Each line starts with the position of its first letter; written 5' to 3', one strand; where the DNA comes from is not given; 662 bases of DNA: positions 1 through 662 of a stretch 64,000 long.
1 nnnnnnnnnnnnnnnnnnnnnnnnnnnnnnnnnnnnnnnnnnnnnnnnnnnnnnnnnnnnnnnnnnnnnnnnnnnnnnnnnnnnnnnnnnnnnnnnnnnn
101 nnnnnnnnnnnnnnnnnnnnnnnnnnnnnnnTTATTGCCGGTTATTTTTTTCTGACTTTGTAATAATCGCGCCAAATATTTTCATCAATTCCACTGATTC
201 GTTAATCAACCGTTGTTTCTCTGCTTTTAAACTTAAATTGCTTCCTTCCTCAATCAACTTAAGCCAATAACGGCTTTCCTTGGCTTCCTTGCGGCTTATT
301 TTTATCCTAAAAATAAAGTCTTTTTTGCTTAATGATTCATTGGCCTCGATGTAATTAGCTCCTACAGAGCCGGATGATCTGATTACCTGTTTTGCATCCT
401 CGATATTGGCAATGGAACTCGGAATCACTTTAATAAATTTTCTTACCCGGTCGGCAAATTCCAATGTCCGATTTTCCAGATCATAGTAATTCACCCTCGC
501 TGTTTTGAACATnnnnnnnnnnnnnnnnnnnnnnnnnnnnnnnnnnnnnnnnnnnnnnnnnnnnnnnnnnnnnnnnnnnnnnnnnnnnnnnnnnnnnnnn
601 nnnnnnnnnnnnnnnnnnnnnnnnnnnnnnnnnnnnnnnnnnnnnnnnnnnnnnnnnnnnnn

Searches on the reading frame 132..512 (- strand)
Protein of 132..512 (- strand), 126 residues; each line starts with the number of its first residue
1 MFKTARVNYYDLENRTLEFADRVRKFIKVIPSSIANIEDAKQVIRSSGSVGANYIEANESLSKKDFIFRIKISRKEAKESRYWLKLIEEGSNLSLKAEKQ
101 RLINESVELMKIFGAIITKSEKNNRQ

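Call 15: search_protein_families(library=pfam, proteins=[window:132-512:-], max_evalue=0.01)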
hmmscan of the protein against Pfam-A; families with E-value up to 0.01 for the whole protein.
window:132-512:- (126 aa): 1 family
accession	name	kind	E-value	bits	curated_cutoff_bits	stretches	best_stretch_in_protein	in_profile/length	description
PF05635.17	23S_rRNA_IVP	-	8.5e-14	52.1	33.8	1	15-112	8-103/106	23S rRNA-intervening sequence protein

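Call 16: search_protein_families(library=ncbifam, proteins=[window:132-512:-], max_evalue=0.01)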
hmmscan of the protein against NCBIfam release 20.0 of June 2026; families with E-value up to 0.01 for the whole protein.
window:132-512:- (126 aa): 3 families
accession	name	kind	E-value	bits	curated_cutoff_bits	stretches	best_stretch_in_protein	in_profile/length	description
TIGR02436.1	TIGR02436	subfamily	3.4e-20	72.3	24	1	14-120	3-108/109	four helix bundle protein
NF008912.0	PRK12275.1-6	subfamily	4.4e-05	23.5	124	1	39-124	31-115/117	hypothetical protein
NF008911.0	PRK12275.1-2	subfamily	0.0024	18.4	137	1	15-120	12-115/118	hypothetical protein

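Call 74: find_homologous_proteins(query=window:132-512:-, max_evalue=1e-10)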
Query window:132-512:- (126 aa): 7999 proteins with E <= 1e-10 among 8000 candidates; the best 120 are listed.
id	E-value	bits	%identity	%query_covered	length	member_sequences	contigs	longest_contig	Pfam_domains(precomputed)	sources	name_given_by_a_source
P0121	3.4e-71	254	100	100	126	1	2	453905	PF05635.18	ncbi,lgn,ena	-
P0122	1.6e-60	220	84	100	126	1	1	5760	PF05635.18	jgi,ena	jgi:four helix bundle protein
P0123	4.2e-46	173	76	88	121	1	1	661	PF05635.18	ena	-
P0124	4.0e-44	167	71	89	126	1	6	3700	PF05635.18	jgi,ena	-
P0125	1.2e-43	165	69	90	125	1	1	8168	PF05635.18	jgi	jgi:four helix bundle protein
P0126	1.5e-43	165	69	96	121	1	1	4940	PF05635.18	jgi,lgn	jgi:four helix bundle protein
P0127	1.8e-43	165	69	89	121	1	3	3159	PF05635.18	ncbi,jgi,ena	-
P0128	2.4e-43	164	71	89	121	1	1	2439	PF05635.18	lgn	-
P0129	4.1e-43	164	71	89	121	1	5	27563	PF05635.18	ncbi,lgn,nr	ncbi:MAG: four helix bundle protein [Candidatus Levybacteria bacterium]|nr:four helix bundle protein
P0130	4.4e-43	163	69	96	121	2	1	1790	PF05635.18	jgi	jgi:four helix bundle protein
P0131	4.5e-43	163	67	96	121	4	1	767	PF05635.18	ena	-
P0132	5.6e-43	163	69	96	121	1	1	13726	PF05635.18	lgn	-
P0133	6.0e-43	163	71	89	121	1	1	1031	PF05635.18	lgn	-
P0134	7.2e-43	163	72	90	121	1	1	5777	PF05635.18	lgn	-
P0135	7.5e-43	163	68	96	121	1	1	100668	PF05635.18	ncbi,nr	ncbi:MAG: four helix bundle protein [Nitrospirae bacterium]|nr:four helix bundle protein [Nitrospiro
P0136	8.1e-43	163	68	97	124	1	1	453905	PF05635.18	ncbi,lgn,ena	-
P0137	9.0e-43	162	66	96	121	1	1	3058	PF05635.18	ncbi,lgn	-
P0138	9.5e-43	162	68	93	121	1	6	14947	PF05635.18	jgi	jgi:four helix bundle protein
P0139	1.0e-42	162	73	88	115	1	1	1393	PF05635.18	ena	-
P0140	1.0e-42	162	71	89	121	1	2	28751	PF05635.18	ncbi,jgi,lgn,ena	-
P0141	1.1e-42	162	70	95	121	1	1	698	PF05635.18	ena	-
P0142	1.1e-42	162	68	95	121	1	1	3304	PF05635.18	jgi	jgi:four helix bundle protein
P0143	1.1e-42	162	72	89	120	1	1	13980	PF05635.18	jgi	-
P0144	1.4e-42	162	68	96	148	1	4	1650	PF05635.18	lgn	-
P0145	1.4e-42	162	65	96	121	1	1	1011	PF05635.18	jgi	-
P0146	1.5e-42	162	68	95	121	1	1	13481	PF05635.18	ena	-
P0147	1.5e-42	162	73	89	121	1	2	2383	PF05635.18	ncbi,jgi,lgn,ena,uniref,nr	ncbi:four helix bundle protein [Candidatus Falkowbacteria bacterium CG10_big_fil_rev_8_21_14_0_10_37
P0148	1.6e-42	162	72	89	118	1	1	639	PF05635.18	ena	-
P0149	1.8e-42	161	67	96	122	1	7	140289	PF05635.18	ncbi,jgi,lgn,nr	ncbi:MAG: four helix bundle protein [Patescibacteria group bacterium]|nr:four helix bundle protein [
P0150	1.9e-42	161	70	89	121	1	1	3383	PF05635.18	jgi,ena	-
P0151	2.1e-42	161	66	96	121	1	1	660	PF05635.18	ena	-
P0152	2.1e-42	161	63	92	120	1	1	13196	PF05635.18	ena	-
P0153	2.1e-42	161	70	95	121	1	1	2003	PF05635.18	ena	-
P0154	2.4e-42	161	64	91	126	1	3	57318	PF05635.18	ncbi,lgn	-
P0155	2.8e-42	161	69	89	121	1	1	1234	PF05635.18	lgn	-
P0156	2.9e-42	161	65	90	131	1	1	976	PF05635.18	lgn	-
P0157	3.0e-42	161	64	97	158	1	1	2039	PF05635.18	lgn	-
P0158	3.1e-42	161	67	94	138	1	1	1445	PF05635.18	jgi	jgi:four helix bundle protein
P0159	3.3e-42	161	67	94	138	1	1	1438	PF05635.18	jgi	jgi:four helix bundle protein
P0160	3.3e-42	161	67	94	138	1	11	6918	PF05635.18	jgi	jgi:four helix bundle protein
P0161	3.5e-42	161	66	96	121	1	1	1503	PF05635.18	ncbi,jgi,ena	-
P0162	3.7e-42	160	72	88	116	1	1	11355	PF05635.18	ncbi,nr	ncbi:MAG: four helix bundle protein [Thermodesulfobacteriota bacterium]|nr:four helix bundle protein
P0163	4.0e-42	160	69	89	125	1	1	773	PF05635.18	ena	-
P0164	4.0e-42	160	71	95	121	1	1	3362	PF05635.18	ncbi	-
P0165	4.4e-42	160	70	89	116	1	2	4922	PF05635.18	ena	-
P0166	4.8e-42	160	69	95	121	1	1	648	PF05635.18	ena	-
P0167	5.0e-42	160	70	88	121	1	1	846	PF05635.18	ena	-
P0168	5.1e-42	160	71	89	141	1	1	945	PF05635.18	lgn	-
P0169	5.3e-42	160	66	94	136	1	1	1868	PF05635.18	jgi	jgi:four helix bundle protein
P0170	5.5e-42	160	64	96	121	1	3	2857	PF05635.18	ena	-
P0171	5.6e-42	160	66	97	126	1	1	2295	PF05635.18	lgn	-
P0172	6.0e-42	160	69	95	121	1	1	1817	PF05635.18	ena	-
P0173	6.0e-42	160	69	95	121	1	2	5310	PF05635.18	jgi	jgi:four helix bundle protein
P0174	6.1e-42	160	71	88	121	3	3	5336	PF05635.18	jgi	jgi:four helix bundle protein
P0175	6.2e-42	160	70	89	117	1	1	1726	PF05635.18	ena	-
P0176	6.3e-42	160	71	89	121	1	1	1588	PF05635.18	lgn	-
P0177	6.4e-42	160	70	87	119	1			PF05635.18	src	-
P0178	6.5e-42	160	66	96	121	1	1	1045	PF05635.18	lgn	-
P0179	7.0e-42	160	69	96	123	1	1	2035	PF05635.18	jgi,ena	-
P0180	7.2e-42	160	64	96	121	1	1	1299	PF05635.18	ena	-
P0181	7.3e-42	160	68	95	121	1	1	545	PF05635.18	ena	-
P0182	7.3e-42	160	64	96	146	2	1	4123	PF05635.18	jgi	-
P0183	7.9e-42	159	69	95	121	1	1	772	PF05635.18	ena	-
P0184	8.0e-42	159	67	95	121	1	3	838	PF05635.18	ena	-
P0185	8.2e-42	159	66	94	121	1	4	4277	PF05635.18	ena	-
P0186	8.3e-42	159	67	95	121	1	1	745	PF05635.18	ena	-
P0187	8.4e-42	159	64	96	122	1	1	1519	PF05635.18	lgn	-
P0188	8.4e-42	159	70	88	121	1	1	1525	PF05635.18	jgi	jgi:four helix bundle protein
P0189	8.6e-42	159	65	89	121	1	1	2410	PF05635.18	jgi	jgi:four helix bundle protein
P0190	8.8e-42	159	66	95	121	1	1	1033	PF05635.18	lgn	-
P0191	9.0e-42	159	64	96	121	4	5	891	PF05635.18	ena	-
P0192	9.0e-42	159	69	88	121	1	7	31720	PF05635.18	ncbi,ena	-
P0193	9.5e-42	159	69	95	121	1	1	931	PF05635.18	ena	-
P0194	1.0e-41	159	69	89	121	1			PF05635.18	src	-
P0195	1.0e-41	159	71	89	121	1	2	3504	PF05635.18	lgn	-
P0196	1.0e-41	159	70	89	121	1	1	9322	PF05635.18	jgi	jgi:four helix bundle protein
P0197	1.0e-41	159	68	89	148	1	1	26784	PF05635.18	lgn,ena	-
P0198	1.1e-41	159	63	95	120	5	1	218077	PF05635.18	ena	-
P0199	1.1e-41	159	66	95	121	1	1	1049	PF05635.18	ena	-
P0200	1.2e-41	159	69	89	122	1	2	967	PF05635.18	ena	-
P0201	1.2e-41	159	72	89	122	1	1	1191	PF05635.18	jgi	jgi:four helix bundle protein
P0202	1.3e-41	159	70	89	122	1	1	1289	PF05635.18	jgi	jgi:four helix bundle protein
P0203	1.3e-41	159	68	88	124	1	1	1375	PF05635.18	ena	-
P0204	1.3e-41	159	67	96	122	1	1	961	PF05635.18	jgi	jgi:four helix bundle protein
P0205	1.3e-41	159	64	90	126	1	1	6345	PF05635.18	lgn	-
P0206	1.3e-41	159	68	90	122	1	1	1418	PF05635.18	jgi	jgi:four helix bundle protein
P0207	1.3e-41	159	68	95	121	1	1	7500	PF05635.18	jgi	jgi:four helix bundle protein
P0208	1.4e-41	159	66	95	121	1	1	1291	PF05635.18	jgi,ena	-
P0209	1.4e-41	159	70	88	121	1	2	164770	PF05635.18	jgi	jgi:four helix bundle protein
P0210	1.4e-41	159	72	88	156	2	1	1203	PF05635.18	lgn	-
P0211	1.4e-41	159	71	88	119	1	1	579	PF05635.18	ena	-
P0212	1.4e-41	159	63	96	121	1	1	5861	PF05635.18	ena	-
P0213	1.5e-41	159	67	89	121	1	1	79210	PF05635.18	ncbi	-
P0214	1.6e-41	158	68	95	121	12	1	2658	PF05635.18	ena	-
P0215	1.6e-41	158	67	98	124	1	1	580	PF05635.18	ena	-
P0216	1.6e-41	158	71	89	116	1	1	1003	PF05635.18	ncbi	-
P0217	1.6e-41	158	66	95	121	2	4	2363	PF05635.18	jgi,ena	-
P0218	1.7e-41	158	66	93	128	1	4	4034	PF05635.18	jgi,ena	jgi:four helix bundle protein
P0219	1.7e-41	158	67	95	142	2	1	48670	PF05635.18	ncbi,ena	-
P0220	1.8e-41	158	64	96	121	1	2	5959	PF05635.18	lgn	-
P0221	1.9e-41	158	64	95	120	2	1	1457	PF05635.18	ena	-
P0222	1.9e-41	158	65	96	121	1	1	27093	PF05635.18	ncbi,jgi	-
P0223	1.9e-41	158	64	96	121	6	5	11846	PF05635.18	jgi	-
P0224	1.9e-41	158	69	89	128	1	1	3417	PF05635.18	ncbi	-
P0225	2.0e-41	158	66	96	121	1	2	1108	PF05635.18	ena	-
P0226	2.0e-41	158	71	89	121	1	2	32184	PF05635.18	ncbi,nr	ncbi:MAG: four helix bundle protein [Candidatus Levybacteria bacterium]|nr:four helix bundle protein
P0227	2.1e-41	158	65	96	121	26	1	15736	PF05635.18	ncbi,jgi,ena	ncbi:MAG: four helix bundle protein [Sedimentisphaerales bacterium]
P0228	2.1e-41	158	64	95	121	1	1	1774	PF05635.18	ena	-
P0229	2.2e-41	158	67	95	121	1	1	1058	PF05635.18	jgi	jgi:four helix bundle protein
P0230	2.2e-41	158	71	88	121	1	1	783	PF05635.18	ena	-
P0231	2.3e-41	158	66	94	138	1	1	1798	PF05635.18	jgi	jgi:four helix bundle protein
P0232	2.3e-41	158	68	88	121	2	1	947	PF05635.18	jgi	-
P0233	2.3e-41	158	68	95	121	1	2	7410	PF05635.18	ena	-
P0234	2.4e-41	158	66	89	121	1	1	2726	PF05635.18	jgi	jgi:four helix bundle protein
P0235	2.4e-41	158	69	88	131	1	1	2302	PF05635.18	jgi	jgi:four helix bundle protein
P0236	2.5e-41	158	65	96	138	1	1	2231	PF05635.18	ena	-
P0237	2.5e-41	158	63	95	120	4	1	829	PF05635.18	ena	-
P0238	2.6e-41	158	67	89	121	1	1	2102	PF05635.18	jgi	jgi:four helix bundle protein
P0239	2.6e-41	158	66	89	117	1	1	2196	PF05635.18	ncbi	-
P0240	2.6e-41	158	64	96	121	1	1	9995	PF05635.18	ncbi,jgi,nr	ncbi:MAG: four helix bundle protein [Deltaproteobacteria bacterium]|nr:four helix bundle protein [De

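Call 75: find_encoding_contigs(protein=P0135, flank=2000, max_places=2)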
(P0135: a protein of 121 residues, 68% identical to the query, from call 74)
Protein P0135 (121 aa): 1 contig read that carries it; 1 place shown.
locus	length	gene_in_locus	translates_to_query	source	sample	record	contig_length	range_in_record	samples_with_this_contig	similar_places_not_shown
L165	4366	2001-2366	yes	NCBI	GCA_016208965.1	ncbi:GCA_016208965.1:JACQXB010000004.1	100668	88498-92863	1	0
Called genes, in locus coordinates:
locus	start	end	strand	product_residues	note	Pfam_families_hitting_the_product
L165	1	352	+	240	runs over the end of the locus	PF14522:Cytochrome_C7 (faint), PF09699:Paired_CXXCH_1 (weak)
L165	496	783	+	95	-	PF01541:GIY-YIG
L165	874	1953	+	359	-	PF22678:Cytochrom_c_NrfB-like (faint), PF14522:Cytochrome_C7 (faint), PF14537:Cytochrom_c3_2 (faint), PF09699:Paired_CXXCH_1, PF22113:Mtrc-MtrF_II-IV_dom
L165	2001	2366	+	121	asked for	PF05635:23S_rRNA_IVP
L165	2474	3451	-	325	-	PF06977:SdiA-regulated (faint), PF10282:Lactonase (faint), PF01731:Arylesterase (faint), PF06739:SBBP (faint), PF01436:NHL (weak), PF08450:SGL (weak), PF01436:NHL (weak), PF17170:DUF5128 (weak), +2 more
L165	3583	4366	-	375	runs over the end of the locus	PF13623:SurA_N_2, PF13624:SurA_N_3, PF09312:SurA_N (weak), PF13145:Rotamase_2, PF13616:Rotamase_3, PF00639:Rotamase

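Call 76: find_encoding_contigs(protein=P0129, flank=2000, max_places=2)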
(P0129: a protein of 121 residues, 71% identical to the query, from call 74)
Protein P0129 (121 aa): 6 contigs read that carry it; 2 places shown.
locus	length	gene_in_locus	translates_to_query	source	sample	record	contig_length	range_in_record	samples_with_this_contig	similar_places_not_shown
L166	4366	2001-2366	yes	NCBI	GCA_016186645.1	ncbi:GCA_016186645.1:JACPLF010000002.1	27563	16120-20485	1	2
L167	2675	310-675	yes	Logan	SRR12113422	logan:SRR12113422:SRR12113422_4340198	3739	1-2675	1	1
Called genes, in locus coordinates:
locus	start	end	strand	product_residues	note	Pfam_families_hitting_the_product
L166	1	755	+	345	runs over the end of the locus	PF01326:PPDK_N, PF00391:PEP-utilizers (faint)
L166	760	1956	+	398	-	PF03952:Enolase_N, PF00113:Enolase_C, PF13378:MR_MLE_C (weak)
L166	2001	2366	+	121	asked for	PF05635:23S_rRNA_IVP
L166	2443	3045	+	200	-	PF00300:His_Phos_1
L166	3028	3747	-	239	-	PF00590:TP_methylase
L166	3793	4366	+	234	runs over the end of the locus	PF09335:VTT_dom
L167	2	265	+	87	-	?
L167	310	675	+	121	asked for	PF05635:23S_rRNA_IVP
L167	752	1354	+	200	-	PF00300:His_Phos_1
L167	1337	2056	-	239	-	PF00590:TP_methylase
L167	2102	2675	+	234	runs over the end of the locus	PF09335:VTT_dom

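Call 77: find_encoding_contigs(protein=P0227, flank=2000, max_places=2)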
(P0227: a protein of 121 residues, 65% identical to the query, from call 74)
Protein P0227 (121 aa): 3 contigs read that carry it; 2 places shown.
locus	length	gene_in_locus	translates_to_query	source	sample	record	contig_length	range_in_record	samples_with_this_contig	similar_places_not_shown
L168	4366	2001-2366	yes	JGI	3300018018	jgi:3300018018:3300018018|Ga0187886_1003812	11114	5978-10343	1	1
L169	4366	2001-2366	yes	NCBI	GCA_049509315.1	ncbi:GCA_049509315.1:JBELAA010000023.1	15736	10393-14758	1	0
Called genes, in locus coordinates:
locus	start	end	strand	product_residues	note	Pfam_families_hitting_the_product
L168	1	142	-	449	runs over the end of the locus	PF00092:VWA, PF13519:VWA_2, PF13768:VWA_3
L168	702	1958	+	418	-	PF00330:Aconitase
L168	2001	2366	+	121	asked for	PF05635:23S_rRNA_IVP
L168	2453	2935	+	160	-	PF00694:Aconitase_C, PF06434:Aconitase_2_N (weak)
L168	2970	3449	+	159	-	PF04299:FMN_bind_2 (weak), PF01243:PNPOx_N, PF12900:Pyridox_ox_2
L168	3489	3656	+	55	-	PF00180:Iso_dh (weak)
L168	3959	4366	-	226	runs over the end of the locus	PF04079:SMC_ScpB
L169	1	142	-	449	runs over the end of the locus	PF00092:VWA, PF13519:VWA_2, PF13768:VWA_3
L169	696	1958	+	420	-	PF00330:Aconitase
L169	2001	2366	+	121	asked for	PF05635:23S_rRNA_IVP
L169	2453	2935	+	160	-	PF00694:Aconitase_C, PF06434:Aconitase_2_N (weak)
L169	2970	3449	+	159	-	PF04299:FMN_bind_2 (weak), PF01243:PNPOx_N, PF12900:Pyridox_ox_2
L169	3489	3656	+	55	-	PF00180:Iso_dh (weak)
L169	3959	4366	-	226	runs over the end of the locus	PF04079:SMC_ScpB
